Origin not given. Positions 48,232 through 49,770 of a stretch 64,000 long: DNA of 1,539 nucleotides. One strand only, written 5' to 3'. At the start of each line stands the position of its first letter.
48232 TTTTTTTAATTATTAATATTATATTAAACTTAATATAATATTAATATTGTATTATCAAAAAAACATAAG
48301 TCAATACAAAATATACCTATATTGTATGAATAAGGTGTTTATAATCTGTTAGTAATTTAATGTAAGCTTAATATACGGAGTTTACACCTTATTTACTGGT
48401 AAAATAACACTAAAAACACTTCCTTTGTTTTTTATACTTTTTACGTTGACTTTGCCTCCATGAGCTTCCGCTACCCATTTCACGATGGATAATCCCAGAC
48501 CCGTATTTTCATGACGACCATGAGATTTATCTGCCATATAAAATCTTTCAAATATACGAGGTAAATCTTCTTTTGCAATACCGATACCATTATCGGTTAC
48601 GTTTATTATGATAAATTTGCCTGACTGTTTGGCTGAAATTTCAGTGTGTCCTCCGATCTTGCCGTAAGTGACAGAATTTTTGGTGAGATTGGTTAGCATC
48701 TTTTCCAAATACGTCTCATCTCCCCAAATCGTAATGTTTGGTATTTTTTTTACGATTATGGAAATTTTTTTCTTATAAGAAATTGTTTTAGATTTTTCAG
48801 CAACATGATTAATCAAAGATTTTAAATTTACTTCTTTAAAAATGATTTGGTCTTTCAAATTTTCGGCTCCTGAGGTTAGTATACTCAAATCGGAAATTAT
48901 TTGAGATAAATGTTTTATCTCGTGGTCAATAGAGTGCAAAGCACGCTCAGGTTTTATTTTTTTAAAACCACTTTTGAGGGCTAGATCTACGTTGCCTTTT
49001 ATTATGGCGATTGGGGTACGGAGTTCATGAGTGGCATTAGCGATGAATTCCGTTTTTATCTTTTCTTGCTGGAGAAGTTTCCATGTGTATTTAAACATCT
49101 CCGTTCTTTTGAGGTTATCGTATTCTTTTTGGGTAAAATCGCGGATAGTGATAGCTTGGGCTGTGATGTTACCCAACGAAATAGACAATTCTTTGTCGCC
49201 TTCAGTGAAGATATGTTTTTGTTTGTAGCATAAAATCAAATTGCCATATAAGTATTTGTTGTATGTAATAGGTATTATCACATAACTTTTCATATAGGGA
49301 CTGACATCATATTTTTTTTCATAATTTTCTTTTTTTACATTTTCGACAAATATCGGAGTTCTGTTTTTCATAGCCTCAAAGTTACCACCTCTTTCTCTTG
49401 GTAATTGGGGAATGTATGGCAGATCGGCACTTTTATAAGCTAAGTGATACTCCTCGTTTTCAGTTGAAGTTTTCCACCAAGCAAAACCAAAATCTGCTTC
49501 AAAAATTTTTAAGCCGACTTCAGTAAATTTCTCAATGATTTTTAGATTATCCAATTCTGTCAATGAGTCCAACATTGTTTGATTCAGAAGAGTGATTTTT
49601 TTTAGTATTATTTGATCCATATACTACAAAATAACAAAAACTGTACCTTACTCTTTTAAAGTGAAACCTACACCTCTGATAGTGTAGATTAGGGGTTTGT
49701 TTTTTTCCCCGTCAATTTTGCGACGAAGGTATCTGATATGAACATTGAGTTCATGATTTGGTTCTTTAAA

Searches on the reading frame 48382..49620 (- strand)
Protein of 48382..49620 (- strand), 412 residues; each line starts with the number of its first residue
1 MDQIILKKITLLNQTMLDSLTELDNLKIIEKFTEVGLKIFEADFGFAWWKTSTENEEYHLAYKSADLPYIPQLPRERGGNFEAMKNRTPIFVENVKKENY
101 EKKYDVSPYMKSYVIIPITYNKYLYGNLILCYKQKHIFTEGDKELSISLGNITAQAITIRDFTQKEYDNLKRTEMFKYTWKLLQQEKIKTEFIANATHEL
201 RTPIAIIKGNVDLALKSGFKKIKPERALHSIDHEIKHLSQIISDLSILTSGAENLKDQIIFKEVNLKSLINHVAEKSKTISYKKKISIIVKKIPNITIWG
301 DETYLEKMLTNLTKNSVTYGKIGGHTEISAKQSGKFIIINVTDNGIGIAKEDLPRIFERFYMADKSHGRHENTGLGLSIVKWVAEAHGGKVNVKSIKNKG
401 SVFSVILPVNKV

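Call 44: search_protein_families(library=pfam, proteins=[window:48382-49620:-], max_evalue=0.001)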
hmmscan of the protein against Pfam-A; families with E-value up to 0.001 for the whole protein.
window:48382-49620:- (412 aa): 4 families
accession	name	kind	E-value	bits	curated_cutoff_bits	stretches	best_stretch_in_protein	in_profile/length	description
PF02518.31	HATPase_c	-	2.8e-25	89.4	26.4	1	300-410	1-110/111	Histidine kinase-, DNA gyrase B-, and HSP90-like ATPase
PF00512.31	HisKA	-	5.7e-13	49.1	26.9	1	189-246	2-58/66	His Kinase A (phospho-acceptor) domain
PF13185.12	GAF_2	-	1.7e-06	28.7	28.6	1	37-157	16-135/136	GAF domain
PF01590.32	GAF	-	8.6e-05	23.5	22.4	1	28-157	5-133/133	GAF domain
